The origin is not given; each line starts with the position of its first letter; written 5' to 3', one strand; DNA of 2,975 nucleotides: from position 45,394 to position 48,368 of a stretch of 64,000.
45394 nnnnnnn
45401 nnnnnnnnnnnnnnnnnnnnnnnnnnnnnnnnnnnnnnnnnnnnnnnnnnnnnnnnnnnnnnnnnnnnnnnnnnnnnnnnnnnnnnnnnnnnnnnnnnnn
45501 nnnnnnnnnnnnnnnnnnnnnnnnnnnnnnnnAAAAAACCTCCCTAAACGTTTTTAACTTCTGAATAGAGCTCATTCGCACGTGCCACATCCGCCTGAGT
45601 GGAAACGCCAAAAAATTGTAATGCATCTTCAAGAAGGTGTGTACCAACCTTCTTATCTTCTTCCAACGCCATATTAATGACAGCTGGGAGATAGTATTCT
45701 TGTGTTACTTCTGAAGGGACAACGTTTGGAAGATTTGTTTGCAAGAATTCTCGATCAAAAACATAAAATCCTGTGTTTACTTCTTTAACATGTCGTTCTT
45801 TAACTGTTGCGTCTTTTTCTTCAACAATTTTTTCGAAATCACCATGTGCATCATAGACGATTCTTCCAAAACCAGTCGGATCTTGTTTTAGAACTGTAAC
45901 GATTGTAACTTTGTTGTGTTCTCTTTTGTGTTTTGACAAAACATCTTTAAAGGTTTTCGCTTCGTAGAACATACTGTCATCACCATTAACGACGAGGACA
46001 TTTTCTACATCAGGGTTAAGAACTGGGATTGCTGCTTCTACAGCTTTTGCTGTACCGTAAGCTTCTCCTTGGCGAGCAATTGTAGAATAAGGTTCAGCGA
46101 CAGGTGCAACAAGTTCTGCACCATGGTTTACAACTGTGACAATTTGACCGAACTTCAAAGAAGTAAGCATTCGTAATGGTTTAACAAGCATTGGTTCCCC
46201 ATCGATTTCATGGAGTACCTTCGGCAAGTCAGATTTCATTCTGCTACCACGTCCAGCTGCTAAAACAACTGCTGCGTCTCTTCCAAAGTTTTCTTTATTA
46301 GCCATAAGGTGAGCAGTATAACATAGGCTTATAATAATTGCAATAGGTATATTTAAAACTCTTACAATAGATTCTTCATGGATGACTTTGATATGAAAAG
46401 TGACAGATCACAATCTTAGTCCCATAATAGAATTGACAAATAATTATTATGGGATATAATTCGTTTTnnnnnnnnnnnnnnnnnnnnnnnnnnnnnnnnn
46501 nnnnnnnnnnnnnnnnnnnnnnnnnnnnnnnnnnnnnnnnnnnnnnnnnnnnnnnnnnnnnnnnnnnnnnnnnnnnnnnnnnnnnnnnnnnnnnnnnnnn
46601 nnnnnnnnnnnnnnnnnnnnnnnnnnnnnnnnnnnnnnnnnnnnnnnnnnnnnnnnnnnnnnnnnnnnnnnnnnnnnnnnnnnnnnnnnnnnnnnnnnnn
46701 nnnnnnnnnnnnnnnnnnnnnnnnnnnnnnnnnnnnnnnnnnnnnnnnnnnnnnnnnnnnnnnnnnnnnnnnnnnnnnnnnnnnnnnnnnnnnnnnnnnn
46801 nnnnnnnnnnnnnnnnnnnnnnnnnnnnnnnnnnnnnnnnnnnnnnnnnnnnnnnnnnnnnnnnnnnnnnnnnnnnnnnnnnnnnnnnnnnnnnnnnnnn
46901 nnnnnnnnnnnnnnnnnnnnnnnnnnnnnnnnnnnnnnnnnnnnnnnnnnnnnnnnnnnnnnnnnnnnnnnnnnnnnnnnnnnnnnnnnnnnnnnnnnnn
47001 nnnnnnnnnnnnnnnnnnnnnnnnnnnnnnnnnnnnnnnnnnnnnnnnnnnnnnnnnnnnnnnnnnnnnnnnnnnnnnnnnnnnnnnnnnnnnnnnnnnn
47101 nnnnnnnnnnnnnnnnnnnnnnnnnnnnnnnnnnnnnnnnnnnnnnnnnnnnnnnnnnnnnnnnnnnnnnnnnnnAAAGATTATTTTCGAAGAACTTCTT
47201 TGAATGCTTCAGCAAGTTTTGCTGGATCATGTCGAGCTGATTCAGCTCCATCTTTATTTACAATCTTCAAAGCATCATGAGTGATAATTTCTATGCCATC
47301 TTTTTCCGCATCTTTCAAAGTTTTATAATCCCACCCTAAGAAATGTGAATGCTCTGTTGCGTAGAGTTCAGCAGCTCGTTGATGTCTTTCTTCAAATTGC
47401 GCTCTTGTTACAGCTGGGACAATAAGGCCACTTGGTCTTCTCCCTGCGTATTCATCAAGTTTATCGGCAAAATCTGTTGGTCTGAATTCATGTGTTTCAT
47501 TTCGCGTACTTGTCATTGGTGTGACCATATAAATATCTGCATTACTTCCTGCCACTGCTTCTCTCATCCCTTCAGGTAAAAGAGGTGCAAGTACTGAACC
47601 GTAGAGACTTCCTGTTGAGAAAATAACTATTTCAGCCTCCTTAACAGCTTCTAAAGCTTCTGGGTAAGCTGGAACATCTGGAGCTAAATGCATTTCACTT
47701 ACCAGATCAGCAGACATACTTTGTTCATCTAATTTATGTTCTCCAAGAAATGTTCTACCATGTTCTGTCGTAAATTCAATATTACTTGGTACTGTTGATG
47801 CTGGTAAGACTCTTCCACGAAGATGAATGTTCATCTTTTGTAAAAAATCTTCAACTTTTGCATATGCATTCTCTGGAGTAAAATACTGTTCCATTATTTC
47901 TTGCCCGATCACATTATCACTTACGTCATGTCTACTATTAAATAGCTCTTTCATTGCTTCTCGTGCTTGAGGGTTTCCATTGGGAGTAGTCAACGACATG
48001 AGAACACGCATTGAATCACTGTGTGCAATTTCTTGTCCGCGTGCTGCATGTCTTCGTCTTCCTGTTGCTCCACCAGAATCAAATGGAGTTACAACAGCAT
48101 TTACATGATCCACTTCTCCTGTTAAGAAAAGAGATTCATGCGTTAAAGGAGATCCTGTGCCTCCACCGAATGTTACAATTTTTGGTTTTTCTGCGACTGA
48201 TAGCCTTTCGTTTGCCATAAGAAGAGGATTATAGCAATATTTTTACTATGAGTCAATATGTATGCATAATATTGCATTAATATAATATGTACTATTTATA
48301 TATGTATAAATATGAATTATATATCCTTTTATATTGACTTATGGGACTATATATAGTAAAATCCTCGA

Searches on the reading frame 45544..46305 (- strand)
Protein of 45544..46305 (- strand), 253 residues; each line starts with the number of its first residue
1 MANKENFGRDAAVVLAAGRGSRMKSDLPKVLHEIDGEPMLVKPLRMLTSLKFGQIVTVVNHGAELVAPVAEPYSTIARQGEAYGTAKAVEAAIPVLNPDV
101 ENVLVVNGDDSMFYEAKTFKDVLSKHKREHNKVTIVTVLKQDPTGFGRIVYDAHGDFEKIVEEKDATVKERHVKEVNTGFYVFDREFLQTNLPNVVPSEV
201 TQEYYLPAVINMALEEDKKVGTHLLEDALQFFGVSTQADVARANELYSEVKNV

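Call 22: search_protein_families(library=pfam, proteins=[window:45544-46305:-], max_evalue=0.001)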
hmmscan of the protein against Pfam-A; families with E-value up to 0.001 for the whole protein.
window:45544-46305:- (253 aa): 3 families
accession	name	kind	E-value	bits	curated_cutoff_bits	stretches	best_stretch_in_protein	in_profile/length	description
PF00483.29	NTP_transferase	-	2.3e-17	63.8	21.2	1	12-225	2-221/245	Nucleotidyl transferase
PF12804.13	NTP_transf_3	-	2.7e-16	60.6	27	1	12-142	1-127/160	MobA-like NTP transferase domain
PF01128.25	IspD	-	5e-10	40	27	1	12-136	3-128/221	2-C-methyl-D-erythritol 4-phosphate cytidylyltransferase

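Call 33: search_protein_families(library=ncbifam, proteins=[window:45544-46305:-], max_evalue=0.001)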
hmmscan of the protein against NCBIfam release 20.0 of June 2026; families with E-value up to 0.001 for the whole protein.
window:45544-46305:- (253 aa): 34 families (the best 25 are shown)
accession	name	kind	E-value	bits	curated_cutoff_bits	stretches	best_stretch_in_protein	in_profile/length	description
NF010934.1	PRK14354.1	equivalog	5.9e-63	212.9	450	1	12-246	2-235/447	bifunctional UDP-N-acetylglucosamine diphosphorylase/glucosamine-1-phosphate N-acetyltransferase GlmU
TIGR01173.1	glmU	equivalog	2.7e-61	207.8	366.85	1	12-249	3-238/452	bifunctional UDP-N-acetylglucosamine diphosphorylase/glucosamine-1-phosphate N-acetyltransferase GlmU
NF010932.0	PRK14352.1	equivalog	1.1e-57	195.8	611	1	9-246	6-246/488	bifunctional UDP-N-acetylglucosamine diphosphorylase/glucosamine-1-phosphate N-acetyltransferase GlmU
NF010935.0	PRK14355.1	equivalog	1.5e-56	191.9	718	1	11-246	5-241/459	bifunctional UDP-N-acetylglucosamine diphosphorylase/glucosamine-1-phosphate N-acetyltransferase GlmU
NF010933.0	PRK14353.1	equivalog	3.2e-48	164.5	505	1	11-249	7-244/453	bifunctional UDP-N-acetylglucosamine diphosphorylase/glucosamine-1-phosphate N-acetyltransferase GlmU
NF010937.0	PRK14357.1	equivalog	1.2e-46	159.6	658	1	12-246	3-228/448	bifunctional UDP-N-acetylglucosamine diphosphorylase/glucosamine-1-phosphate N-acetyltransferase GlmU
NF010940.0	PRK14360.1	equivalog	1.7e-44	152.1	602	1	13-246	5-235/452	bifunctional UDP-N-acetylglucosamine diphosphorylase/glucosamine-1-phosphate N-acetyltransferase GlmU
NF010936.0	PRK14356.1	equivalog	4.7e-44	151.1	666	1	9-247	5-243/456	bifunctional UDP-N-acetylglucosamine diphosphorylase/glucosamine-1-phosphate N-acetyltransferase GlmU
NF010939.0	PRK14359.1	equivalog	1.8e-42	145.4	592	1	12-249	5-235/430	bifunctional UDP-N-acetylglucosamine diphosphorylase/glucosamine-1-phosphate N-acetyltransferase GlmU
NF010938.0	PRK14358.1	equivalog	4e-41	141.1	500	1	12-244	10-241/481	bifunctional N-acetylglucosamine-1-phosphate uridyltransferase/glucosamine-1-phosphate acetyltransferase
NF006986.0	PRK09451.1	equivalog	1.1e-38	133.2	725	1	11-249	7-241/456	bifunctional UDP-N-acetylglucosamine diphosphorylase/glucosamine-1-phosphate N-acetyltransferase GlmU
TIGR03992.1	Arch_glmU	subfamily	7.3e-22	77.8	292.1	1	11-222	2-204/393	bifunctional sugar-1-phosphate nucleotidylyltransferase/acetyltransferase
NF041313.1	UDPGP_AglF_Halo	equivalog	3.8e-19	69.1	400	1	12-243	3-230/234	UTP--glucose-1-phosphate uridylyltransferase AglF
NF041173.1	Sug_nt_acttase_Thmprot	equivalog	1.7e-13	50.3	600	1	12-220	3-202/405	bifunctional sugar-1-phosphate nucleotidylyltransferase/acetyltransferase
NF052502.1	man1P_GTase_Rv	exception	3.5e-11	42.6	440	1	12-205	3-195/352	mannose-1-phosphate guanylyltransferase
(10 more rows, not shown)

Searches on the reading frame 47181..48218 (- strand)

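Call 22: search_protein_families(library=pfam, proteins=[window:47181-48218:-], max_evalue=0.001)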
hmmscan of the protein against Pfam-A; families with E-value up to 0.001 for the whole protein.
window:47181-48218:- (345 aa): 1 family
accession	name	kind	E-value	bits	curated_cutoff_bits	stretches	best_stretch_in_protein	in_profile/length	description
PF01933.23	CofD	-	1.7e-33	116.5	30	1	14-315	1-288/290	2-phospho-L-lactate transferase CofD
